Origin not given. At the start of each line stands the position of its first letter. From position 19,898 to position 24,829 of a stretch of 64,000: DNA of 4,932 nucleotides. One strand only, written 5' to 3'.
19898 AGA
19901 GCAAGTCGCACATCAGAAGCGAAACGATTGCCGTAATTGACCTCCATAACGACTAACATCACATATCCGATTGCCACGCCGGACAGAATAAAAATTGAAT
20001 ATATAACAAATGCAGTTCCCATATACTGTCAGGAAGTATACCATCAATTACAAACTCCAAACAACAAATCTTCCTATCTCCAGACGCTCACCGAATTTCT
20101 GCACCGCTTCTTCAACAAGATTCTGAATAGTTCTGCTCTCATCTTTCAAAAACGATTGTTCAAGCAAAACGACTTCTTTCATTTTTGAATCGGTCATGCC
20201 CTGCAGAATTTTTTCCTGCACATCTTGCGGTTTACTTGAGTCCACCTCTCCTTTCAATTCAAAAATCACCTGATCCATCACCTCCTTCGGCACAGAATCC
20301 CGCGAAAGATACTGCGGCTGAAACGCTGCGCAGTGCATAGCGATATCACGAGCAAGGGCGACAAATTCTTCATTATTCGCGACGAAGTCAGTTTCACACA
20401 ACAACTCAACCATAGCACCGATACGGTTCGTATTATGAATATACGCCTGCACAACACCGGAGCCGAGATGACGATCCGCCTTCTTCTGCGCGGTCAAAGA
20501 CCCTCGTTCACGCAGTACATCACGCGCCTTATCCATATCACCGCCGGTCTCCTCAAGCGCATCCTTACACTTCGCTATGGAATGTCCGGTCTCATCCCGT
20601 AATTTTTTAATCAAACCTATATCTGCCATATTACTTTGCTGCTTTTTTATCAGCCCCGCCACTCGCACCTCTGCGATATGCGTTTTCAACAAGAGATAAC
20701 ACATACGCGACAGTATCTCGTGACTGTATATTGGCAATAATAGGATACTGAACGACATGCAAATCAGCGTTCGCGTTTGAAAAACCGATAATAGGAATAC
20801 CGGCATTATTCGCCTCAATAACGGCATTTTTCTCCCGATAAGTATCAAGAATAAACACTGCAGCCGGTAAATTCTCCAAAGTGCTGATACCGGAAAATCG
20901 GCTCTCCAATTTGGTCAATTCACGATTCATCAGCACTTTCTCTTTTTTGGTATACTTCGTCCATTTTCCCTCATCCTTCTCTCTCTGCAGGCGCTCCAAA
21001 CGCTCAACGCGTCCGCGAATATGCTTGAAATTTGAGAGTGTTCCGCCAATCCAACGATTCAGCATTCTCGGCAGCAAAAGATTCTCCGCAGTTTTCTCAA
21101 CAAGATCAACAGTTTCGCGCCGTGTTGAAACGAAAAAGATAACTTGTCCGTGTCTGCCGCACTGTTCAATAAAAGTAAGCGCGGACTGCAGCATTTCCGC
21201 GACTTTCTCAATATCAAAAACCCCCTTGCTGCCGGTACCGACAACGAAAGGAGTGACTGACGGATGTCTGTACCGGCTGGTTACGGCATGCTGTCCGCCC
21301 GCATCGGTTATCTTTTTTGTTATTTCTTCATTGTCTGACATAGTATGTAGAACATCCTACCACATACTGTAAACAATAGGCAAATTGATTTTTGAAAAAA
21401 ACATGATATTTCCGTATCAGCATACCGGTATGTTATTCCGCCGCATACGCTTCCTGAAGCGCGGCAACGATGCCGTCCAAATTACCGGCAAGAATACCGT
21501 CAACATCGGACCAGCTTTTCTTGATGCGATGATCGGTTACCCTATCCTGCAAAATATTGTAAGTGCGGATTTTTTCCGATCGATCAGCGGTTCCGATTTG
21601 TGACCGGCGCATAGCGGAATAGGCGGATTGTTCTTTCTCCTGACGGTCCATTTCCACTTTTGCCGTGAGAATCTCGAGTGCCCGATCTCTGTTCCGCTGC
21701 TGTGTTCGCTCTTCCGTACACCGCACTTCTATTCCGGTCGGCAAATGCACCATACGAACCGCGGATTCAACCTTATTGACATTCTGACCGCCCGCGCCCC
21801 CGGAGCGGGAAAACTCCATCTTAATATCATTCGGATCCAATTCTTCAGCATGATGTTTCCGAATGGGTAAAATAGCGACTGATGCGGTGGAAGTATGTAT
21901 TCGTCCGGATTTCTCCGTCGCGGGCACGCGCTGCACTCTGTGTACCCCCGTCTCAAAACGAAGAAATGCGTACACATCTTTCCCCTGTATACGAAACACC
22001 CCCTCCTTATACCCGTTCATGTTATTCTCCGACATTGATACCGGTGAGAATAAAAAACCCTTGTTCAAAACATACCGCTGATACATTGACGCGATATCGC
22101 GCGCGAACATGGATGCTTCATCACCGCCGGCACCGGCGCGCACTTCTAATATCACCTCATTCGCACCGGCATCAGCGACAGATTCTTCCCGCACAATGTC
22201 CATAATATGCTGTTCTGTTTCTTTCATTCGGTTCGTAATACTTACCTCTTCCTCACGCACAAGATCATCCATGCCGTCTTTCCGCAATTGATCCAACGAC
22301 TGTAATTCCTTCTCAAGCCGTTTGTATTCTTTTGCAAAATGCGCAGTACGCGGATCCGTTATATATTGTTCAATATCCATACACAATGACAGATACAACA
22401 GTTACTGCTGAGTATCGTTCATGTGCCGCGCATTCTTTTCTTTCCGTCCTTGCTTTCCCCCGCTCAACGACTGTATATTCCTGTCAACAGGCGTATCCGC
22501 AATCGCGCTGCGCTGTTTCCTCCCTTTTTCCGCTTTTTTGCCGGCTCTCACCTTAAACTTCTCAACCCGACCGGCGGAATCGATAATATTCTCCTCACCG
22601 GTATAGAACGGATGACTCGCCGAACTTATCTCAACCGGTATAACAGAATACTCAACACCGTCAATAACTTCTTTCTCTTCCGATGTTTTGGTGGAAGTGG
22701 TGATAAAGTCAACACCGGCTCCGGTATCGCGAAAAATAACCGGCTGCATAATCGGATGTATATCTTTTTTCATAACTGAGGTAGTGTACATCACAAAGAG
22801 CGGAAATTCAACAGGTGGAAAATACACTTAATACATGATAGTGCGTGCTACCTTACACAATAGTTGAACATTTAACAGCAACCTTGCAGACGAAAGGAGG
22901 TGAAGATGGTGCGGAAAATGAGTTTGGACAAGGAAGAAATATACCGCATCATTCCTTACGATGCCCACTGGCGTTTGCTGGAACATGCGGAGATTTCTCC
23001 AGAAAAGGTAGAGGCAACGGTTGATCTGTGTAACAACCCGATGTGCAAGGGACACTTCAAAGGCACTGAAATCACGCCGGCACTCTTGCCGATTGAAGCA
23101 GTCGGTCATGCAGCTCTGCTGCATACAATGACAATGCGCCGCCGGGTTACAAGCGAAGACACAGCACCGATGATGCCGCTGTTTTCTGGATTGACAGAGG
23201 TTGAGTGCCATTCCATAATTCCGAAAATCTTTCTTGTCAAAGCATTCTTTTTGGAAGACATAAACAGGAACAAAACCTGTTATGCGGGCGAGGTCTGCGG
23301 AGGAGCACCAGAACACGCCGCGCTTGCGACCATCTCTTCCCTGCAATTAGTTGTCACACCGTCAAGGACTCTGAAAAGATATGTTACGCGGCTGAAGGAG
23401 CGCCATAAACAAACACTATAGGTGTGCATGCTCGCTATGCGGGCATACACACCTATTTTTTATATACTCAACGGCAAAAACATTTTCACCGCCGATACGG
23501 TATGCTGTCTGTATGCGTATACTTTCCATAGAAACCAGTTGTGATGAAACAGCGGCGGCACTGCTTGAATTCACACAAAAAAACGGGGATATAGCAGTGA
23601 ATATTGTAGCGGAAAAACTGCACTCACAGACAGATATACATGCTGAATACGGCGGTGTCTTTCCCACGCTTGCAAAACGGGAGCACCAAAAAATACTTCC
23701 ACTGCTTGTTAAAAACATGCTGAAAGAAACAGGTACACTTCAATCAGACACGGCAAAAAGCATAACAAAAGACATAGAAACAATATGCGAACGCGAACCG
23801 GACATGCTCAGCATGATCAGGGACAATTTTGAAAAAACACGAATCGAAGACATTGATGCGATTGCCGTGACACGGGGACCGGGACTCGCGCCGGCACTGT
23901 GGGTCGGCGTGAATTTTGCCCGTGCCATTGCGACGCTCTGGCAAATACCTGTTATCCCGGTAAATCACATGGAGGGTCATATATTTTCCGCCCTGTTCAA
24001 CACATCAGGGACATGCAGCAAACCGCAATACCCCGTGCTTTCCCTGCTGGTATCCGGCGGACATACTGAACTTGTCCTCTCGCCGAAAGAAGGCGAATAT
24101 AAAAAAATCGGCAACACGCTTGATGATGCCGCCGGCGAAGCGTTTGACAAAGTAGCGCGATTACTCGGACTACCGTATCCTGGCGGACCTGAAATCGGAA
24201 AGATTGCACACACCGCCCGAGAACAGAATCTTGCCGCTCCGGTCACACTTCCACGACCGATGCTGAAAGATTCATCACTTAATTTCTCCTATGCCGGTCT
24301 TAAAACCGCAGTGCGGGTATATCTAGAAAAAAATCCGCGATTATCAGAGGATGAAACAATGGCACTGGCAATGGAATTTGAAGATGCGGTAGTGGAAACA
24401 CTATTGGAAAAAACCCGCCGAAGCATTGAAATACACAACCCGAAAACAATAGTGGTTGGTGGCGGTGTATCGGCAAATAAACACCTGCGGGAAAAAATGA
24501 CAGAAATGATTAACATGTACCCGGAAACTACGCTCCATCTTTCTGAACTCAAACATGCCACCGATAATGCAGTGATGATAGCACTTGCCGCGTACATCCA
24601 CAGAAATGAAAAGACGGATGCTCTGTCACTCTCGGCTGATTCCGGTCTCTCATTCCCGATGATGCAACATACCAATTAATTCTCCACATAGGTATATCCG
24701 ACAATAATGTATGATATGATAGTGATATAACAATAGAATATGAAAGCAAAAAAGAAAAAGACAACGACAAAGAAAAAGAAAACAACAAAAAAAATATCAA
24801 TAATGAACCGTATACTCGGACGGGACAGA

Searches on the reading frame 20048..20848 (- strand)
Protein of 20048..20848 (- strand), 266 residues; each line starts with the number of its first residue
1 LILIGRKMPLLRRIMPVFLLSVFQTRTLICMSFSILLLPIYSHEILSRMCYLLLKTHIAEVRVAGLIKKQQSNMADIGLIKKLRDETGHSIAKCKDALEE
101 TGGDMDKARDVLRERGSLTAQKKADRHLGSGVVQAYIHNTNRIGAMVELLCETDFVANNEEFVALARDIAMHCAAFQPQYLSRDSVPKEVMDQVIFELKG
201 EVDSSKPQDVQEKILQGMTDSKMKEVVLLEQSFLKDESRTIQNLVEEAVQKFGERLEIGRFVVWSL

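Call 85: search_protein_families(library=pfam, proteins=[window:20048-20848:-], max_evalue=0.001)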
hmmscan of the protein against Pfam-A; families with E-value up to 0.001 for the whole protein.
window:20048-20848:- (266 aa): 2 families
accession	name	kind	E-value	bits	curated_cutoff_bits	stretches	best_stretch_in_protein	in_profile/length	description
PF00889.24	EF_TS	-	1.3e-28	100.4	27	1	114-262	65-198/204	Elongation factor TS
PF25025.1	EF-Ts_N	-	1.7e-06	28.3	33.2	1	77-115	14-53/60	Elongation factor Ts, mitochondrial, N-terminal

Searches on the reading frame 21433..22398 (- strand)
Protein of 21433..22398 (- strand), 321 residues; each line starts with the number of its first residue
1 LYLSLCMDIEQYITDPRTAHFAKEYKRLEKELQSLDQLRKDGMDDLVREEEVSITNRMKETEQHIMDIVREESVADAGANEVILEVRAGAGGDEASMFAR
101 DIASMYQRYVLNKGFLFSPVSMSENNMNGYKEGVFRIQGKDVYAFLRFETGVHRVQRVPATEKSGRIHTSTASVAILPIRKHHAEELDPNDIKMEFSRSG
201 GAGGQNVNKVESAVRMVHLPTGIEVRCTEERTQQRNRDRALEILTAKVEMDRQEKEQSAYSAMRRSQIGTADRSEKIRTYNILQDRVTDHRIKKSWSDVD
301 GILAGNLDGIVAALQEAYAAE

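Call 85: search_protein_families(library=pfam, proteins=[window:21433-22398:-], max_evalue=0.001)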
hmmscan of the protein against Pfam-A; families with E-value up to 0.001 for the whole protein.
window:21433-22398:- (321 aa): 2 families
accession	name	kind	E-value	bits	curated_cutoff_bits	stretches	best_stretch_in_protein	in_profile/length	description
PF03462.23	PCRF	-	9.6e-45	153.2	24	1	22-174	41-194/194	PCRF domain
PF00472.26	RF-1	-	7.9e-36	123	35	1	186-291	6-116/116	RF-1 domain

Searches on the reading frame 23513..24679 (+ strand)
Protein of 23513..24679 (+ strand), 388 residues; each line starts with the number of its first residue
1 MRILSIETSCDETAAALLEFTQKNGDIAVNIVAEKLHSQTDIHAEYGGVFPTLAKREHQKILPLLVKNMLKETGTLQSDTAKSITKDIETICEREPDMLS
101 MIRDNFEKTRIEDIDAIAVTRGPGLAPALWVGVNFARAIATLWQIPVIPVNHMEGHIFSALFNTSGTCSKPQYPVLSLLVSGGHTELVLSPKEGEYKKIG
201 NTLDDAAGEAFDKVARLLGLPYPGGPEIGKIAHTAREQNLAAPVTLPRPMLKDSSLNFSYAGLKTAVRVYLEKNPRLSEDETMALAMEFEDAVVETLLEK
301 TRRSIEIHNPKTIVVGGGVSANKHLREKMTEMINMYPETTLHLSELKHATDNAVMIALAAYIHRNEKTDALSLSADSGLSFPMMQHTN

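Call 57: search_protein_families(library=ncbifam, proteins=[window:23513-24679:+], max_evalue=0.00001)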
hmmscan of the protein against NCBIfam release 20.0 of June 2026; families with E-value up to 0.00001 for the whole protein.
window:23513-24679:+ (388 aa): 5 families
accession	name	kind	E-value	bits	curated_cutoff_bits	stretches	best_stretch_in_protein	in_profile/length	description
TIGR03723.1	T6A_TsaD_YgjD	equivalog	6.6e-105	350.7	296.1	2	107-362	62-311/314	tRNA (adenosine(37)-N6)-threonylcarbamoyltransferase complex transferase subunit TsaD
TIGR00329.1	gcp_kae1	subfamily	3.1e-93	312.4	207.8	2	107-357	63-305/305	tRNA (adenosine(37)-N6)-threonylcarbamoyltransferase complex transferase subunit TsaD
TIGR03722.2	arch_KAE1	equivalog_domain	4.8e-51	173.8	375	1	100-366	52-299/323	KEOPS complex N(6)-L-threonylcarbamoyladenine synthase Kae1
NF007174.0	PRK09605.1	equivalog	1.2e-46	159.3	447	1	1-365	1-300/535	bifunctional N(6)-L-threonylcarbamoyladenine synthase/serine/threonine protein kinase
TIGR03725.1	T6A_YeaZ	equivalog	5.7e-10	39.5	69.3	1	99-156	38-97/212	tRNA (adenosine(37)-N6)-threonylcarbamoyltransferase complex dimerization subunit type 1 TsaB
